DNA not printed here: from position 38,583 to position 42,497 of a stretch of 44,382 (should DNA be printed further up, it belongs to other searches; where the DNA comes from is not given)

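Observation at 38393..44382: Candidate undescribed system: Sec-exported split Rhs locus (small Pro-rich protein + shell-PKD adhesin-like giant + separately secreted core protein)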

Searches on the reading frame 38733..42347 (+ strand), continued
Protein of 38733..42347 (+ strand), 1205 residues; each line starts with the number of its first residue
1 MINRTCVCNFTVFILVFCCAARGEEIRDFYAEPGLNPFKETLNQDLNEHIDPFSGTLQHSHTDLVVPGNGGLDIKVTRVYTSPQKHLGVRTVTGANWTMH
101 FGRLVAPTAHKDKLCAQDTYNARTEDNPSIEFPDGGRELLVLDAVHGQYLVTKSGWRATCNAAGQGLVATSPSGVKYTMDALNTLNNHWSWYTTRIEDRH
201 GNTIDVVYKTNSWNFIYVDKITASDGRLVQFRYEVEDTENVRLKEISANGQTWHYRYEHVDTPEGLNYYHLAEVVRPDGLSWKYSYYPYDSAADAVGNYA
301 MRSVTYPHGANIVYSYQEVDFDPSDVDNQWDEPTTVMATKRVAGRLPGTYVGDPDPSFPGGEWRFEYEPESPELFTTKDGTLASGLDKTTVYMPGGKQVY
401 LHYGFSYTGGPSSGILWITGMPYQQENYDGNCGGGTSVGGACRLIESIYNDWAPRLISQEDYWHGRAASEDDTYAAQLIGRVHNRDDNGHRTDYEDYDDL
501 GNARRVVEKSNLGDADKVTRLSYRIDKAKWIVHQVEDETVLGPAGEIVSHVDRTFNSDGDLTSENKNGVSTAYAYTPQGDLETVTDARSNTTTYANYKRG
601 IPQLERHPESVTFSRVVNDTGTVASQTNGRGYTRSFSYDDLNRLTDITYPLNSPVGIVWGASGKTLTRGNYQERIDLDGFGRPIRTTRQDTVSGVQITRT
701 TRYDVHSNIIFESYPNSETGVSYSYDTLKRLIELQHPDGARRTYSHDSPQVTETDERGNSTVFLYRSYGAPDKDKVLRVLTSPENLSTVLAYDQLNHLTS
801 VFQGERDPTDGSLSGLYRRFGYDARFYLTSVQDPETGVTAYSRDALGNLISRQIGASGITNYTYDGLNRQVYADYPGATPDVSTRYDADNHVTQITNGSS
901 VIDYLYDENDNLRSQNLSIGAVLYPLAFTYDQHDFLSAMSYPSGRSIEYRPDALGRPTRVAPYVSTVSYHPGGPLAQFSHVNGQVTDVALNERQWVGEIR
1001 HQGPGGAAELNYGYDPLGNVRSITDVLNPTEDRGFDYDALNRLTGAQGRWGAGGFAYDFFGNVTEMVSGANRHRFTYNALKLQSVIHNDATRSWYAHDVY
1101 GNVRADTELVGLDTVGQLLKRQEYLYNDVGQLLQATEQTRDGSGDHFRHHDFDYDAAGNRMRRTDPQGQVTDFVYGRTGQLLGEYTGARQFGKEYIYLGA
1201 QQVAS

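Call 55: search_protein_families(library=pfam, proteins=[L045:13269-16349:+, L054:15176-19498:+, L014:13462-15585:+, L050:2856-7112:+, L014:16318-18180:+], max_evalue=0.001)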
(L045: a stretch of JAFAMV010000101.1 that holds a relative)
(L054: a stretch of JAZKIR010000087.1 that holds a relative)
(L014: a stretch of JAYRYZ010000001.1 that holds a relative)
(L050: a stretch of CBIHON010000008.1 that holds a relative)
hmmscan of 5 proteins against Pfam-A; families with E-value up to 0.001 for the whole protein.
L045:13269-16349:+ (1027 aa): 2 families
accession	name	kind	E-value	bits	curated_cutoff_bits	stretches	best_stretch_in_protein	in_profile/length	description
PF16640.11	Big_3_5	-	1.8e-104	342.9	35.5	7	560-642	2-87/88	Bacterial Ig-like domain (group 3)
PF03527.20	RHS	-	1.6e-06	28.3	27.9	1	746-778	1-33/38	RHS protein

L054:15176-19498:+ (1441 aa): 8 families
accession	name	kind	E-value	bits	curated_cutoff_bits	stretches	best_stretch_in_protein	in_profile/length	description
PF00041.27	fn3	-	2.4e-46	156.3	25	3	816-886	7-80/84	Fibronectin type III domain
PF22633.2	F5_F8_type_C_2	-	1.9e-09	38.4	27.8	1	149-256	2-91/91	NedA-like, galactose-binding domain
PF25059.1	FN3_DSCAM-DSCAML_C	-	4.7e-08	33.7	39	0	943-972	43-72/89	DSCAM/DSCAML C-terminal Fn3-like domain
PF15649.12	Tox-REase-7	-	9.6e-08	32.6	25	1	1337-1402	1-61/84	Restriction endonuclease fold toxin 7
PF00754.31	F5_F8_type_C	-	4.8e-07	30.4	28.2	0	571-693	2-113/127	F5/8 type C domain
PF03527.20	RHS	-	6.9e-07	29.5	27.9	1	1173-1208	2-37/38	RHS protein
PF16656.11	Pur_ac_phosph_N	-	2e-06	28.7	30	0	74-113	55-90/93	Purple acid Phosphatase, N-terminal domain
PF17425.8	Arylsulfotran_N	-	0.00059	20.3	24.2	0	291-355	19-78/88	Arylsulfotransferase Ig-like domain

L014:13462-15585:+ (708 aa): 2 families
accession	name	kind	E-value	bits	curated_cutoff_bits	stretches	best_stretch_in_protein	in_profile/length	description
PF03527.20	RHS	-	8.8e-07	29.1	27.9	1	423-453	2-32/38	RHS protein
PF15520.11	Ntox10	-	7.5e-05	23.1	26.8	1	516-585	1-74/193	Novel toxin 10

L050:2856-7112:+ (1419 aa): 9 families
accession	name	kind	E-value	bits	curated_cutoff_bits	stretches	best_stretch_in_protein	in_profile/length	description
PF17957.7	Big_7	-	2.9e-74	246.1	24.1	6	746-816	1-70/70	Bacterial Ig domain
PF19077.6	Big_13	-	2.8e-16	60.3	27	1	477-543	32-100/102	Bacterial Ig-like domain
PF07495.19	Y_Y_Y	-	3.4e-15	56.1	26.6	0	892-918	25-52/65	Y_Y_Y domain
PF16640.11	Big_3_5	-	5.8e-08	33.6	35.5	2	460-544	2-88/88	Bacterial Ig-like domain (group 3)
PF25023.1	TEN_YD-shell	-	2.6e-05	23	50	1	1143-1246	789-894/909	Teneurin YD-shell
PF16819.11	DUF5074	-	3.8e-05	23.4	27.2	0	40-98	161-224/353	Domain of unknown function (DUF5074)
PF00801.26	PKD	-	9.6e-05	22.7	23.5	0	951-1015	13-73/80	PKD domain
PF22352.2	K319L-like_PKD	-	0.00014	22.2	27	0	575-642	19-84/84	K319L-like, PKD domain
PF03527.20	RHS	-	0.00029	21.1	27.9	0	1143-1177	1-35/38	RHS protein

L014:16318-18180:+ (621 aa): 1 family
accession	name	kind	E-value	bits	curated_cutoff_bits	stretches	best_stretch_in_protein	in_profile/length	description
PF03527.20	RHS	-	1.1e-06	28.9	27.9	1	180-210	2-32/38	RHS protein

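Call 62: predict_structure(alignment_id=A4)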
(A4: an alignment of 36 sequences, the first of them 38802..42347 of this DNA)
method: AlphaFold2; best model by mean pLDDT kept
length: 1182 residues; sequences in the alignment: 36
mean_pLDDT: 88.4   pTM: 0.81
mean pLDDT of the five models: 88.4, 88.1, 86.3, 85.1, 84.5
residues with pLDDT >= 90: 752; 70-90: 341; 50-70: 60; < 50: 29
segments of 3 or more residues with pLDDT < 50: 1-3, 8-12, 305-307, 324-333, 412-416
pLDDT, mean of each block of 10 residues (from residue 1): 45 57 78 88 92 91 79 89 81 66 84 83 80 88 89 93 84 95 93 93 95 88 94 90 87 94 82 84 90 84 55 88 48 65 86 70 88 90 75 82 86 57 91 86 73 90 89 92 91 93 92 92 92 95 96 96 97 96 97 95 97 94 96 93 96 90 94 92 90 93 92 95 92 96 87 91 93 92 87 95 95 95 96 95 96 94 96 95 96 93 94 94 93 93 88 90 92 91 86 95 91 95 93 92 93 93 93 93 89 85 93 88 91 93 91 90 77 89 90
secondary structure, 60 per line:
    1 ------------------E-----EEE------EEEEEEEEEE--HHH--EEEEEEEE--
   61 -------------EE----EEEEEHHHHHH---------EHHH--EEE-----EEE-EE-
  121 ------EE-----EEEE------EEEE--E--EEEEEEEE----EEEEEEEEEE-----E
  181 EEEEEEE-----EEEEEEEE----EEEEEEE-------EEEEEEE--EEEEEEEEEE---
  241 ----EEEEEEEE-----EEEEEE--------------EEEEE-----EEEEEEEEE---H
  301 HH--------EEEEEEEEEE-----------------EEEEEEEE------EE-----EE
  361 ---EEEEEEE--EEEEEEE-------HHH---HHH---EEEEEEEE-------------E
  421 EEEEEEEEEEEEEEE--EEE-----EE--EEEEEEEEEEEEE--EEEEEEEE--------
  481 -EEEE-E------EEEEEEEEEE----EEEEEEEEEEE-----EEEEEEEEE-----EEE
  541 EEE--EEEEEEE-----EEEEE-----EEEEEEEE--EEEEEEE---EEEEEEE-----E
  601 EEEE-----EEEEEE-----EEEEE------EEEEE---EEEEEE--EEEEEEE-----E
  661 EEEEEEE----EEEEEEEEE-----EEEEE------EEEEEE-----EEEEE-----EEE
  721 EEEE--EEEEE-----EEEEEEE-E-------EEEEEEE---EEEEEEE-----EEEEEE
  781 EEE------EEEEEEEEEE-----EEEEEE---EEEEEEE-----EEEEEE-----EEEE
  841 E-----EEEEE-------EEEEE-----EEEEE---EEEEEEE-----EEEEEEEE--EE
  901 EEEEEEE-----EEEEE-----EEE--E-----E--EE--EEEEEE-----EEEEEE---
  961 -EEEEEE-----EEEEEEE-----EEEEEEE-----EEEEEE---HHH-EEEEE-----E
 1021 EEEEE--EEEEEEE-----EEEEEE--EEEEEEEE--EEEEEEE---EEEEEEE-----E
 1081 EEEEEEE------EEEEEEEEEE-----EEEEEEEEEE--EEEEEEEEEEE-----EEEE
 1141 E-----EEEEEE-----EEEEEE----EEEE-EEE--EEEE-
elements in order (helices of 4 or more, strands of 3 or more residues): E25-27 E34-43 E51-58 E80-84 H85-90 E106-108 E114-116 E134-137 E144-147 E153-160 E165-174 E180-187 E193-200 E205-211 E219-225 E228-237 E245-252 E258-263 E278-282 E288-296 E311-320 E338-345 E364-370 E373-379 E399-406 E420-435 E438-440 E450-462 E465-472 E482-485 E494-503 E508-518 E524-532 E538-543 E546-552 E558-562 E568-575 E578-584 E588-594 E600-604 E610-615 E621-625 E632-636 E640-645 E648-654 E660-667 E672-680 E686-690 E697-702 E708-712 E718-724 E727-731 E737-743 E753-759 E763-769 E775-783 E790-799 E805-810 E814-820 E826-831 E837-841 E847-851 E859-863 E869-873 E877-883 E889-896 E899-907 E913-917 E923-925 E941-946 E952-957 E962-967 E973-979 E985-991 E997-1002 E1010-1014 E1020-1025 E1028-1034 E1040-1045 E1048-1055 E1058-1064 E1068-1074 E1080-1087 E1094-1103 E1109-1118 E1121-1131 E1137-1141 E1147-1152 E1158-1163 E1168-1171 E1173-1175 E1178-1181

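Call 64: fold_search(model_id=the predicted structure, library=pdb)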
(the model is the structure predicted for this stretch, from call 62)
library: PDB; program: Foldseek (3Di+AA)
matches with E <= 10: 545; with E <= 0.001: 73
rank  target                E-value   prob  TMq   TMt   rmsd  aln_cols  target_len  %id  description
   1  8qja_A                1.5e-43  1.00  0.42  0.48  13.2      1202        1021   15  T6SS-linked Rhs repeat protein - Advenella mimigardefordensis VgrG-Rhs core (released 2024-09-25)
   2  8qja_D                4.2e-43  1.00  0.33  0.37  16.6      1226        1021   14  T6SS-linked Rhs repeat protein - Advenella mimigardefordensis VgrG-Rhs core (released 2024-09-25)
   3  8qjd_B                1.1e-42  1.00  0.30  0.34  19.7      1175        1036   14  T6SS-linked Rhs repeat protein - Salmonella bongori Rhs-core domain (released 2024-09-25)
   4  8qja_B                4.9e-42  1.00  0.35  0.39  15.9      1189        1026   15  T6SS-linked Rhs repeat protein - Advenella mimigardefordensis VgrG-Rhs core (released 2024-09-25)
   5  8qja_C                6.7e-42  1.00  0.32  0.36  16.4      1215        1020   14  T6SS-linked Rhs repeat protein - Advenella mimigardefordensis VgrG-Rhs core (released 2024-09-25)
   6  8qjc                  8.1e-42  1.00  0.42  0.46  17.0      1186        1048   14  T6SS-linked Rhs repeat protein - Salmonella bongori Rhs-core domain with toxin domain (released 2024-09-25)
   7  7q97_A                5.0e-41  1.00  0.39  0.43  14.3      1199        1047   15  Structure of the bacterial type VI secretion system effector RhsA. (released 2021-12-22)
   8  8qjb_A                9.5e-41  1.00  0.40  0.45  17.1      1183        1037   14  T6SS-linked Rhs repeat protein - Salmonella bongori Rhs-core domain extended N-terminus (released 2024-09-25)
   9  8uxt                  9.5e-41  1.00  0.29  0.25  18.1      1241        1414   13  Acinetobacter baumannii Tse15 Rhs effector, toxin cleavage mutant (D1369N, D1391N) (released 2024-10-09)
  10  8cp6_B                1.9e-40  1.00  0.32  0.35  17.9      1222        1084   14  Type six secretion system exported effector 5 (Tse5) (released 2023-12-06)
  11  8uy4_A                1.2e-39  1.00  0.32  0.29  18.5      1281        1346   14  Acinetobacter baumannii Tse15 Rhs effector (released 2024-10-09)
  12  7pq5                  6.9e-39  1.00  0.41  0.44  12.4      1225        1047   14  Photorhabdus laumondii T6SS-associated Rhs protein carrying the Tre23 toxin domain (released 2021-12-01)
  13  6sup                  3.1e-34  1.00  0.60  0.35  15.3      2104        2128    9  Crystal Structure of TcdB2-TccC3-Cdc42 (released 2019-12-04)
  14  6sue_F                3.6e-34  1.00  0.64  0.37  14.3      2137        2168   10  Structure of Photorhabdus luminescens Tc holotoxin pore, Mutation TccC3-D651A (released 2019-11-06)
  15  6h6e_F                3.6e-34  1.00  0.60  0.35  14.7      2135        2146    9  PTC3 holotoxin complex from Photorhabdus luminecens in prepore state (TcdA1, TcdB2, TccC3) (released 2018-10-03)
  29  7bam_A                3.0e-29  1.00  0.28  0.19  20.4      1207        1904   13  human Teneurin4 WT C2 (released 2021-12-01)
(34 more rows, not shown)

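Call 70: search_protein_families(library=pfam, proteins=[L006:12419-12961:+, L008:8636-9160:+, L006:1547-2029:-, L001:15112-15729:+, L002:4734-5288:-], max_evalue=1)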
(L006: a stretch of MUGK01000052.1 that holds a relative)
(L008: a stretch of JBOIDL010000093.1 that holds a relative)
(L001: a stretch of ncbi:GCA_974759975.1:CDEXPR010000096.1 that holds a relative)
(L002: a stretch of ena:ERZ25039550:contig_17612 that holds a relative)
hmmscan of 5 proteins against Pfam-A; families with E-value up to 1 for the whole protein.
L006:12419-12961:+ (181 aa): 1 family
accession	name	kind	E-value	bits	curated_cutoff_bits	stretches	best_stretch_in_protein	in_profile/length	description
PF15520.11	Ntox10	-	2.6e-38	132.3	26.8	1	60-178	69-189/193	Novel toxin 10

L008:8636-9160:+ (175 aa): 0 families

L006:1547-2029:- (161 aa): 1 family
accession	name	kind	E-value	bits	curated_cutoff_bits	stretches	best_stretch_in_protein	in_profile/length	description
PF03706.18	LPG_synthase_TM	-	0.026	14.4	33.4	1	6-49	220-264/302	Lysylphosphatidylglycerol synthase TM region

L001:15112-15729:+ (206 aa): 2 families
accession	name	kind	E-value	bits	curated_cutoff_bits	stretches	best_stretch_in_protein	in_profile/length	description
PF03527.20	RHS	-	1.4e-09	38.1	27.9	1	23-54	2-33/38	RHS protein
PF25023.1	TEN_YD-shell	-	0.049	12.1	50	1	27-121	794-893/909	Teneurin YD-shell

L002:4734-5288:- (185 aa): 2 families
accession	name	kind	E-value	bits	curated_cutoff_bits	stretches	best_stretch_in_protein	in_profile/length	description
PF03527.20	RHS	-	9.9e-08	32.2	27.9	1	28-59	2-33/38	RHS protein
PF12904.13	Collagen_bind_2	-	0.21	11.9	22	1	82-113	46-75/92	Putative collagen-binding domain of a collagenase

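Call 75: find_encoding_contigs(protein=P0004, flank=10000, max_places=3)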
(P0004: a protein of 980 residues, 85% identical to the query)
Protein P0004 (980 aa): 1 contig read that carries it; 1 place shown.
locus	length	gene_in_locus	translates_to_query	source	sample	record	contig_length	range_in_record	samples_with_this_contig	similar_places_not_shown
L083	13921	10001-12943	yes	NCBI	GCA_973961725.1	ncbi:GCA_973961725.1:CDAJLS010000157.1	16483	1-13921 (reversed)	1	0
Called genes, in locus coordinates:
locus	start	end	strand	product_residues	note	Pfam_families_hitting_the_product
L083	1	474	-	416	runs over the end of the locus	PF25371:DUF7884 (weak), PF02353:CMAS, PF13489:Methyltransf_23 (weak), PF08241:Methyltransf_11, PF08242:Methyltransf_12, PF13649:Methyltransf_25, PF13847:Methyltransf_31 (weak)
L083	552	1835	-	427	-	-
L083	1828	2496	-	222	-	PF04012:PspA_IM30 (weak)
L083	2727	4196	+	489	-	PF00158:Sigma54_activat, PF25601:AAA_lid_14 (weak)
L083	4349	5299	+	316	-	PF00005:ABC_tran, PF13304:AAA_21 (weak)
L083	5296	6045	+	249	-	PF01061:ABC2_membrane (weak), PF12679:ABC2_membrane_2, PF12730:ABC2_membrane_4 (weak), PF12698:ABC2_membrane_3, PF13346:ABC2_membrane_5 (weak)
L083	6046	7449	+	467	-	PF23357:DUF7088 (weak), PF09822:ABC_transp_aux, PF14258:DUF4350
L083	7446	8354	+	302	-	PF14238:DUF4340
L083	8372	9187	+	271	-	PF01149:Fapy_DNA_glyco, PF06831:H2TH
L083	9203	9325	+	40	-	-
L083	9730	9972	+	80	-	-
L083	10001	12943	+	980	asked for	PF05593:RHS_repeat (faint), PF15283:DUF4595 (faint), PF25023:TEN_YD-shell (weak), PF18911:PKD_4, PF22352:K319L-like_PKD (weak)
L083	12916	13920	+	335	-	?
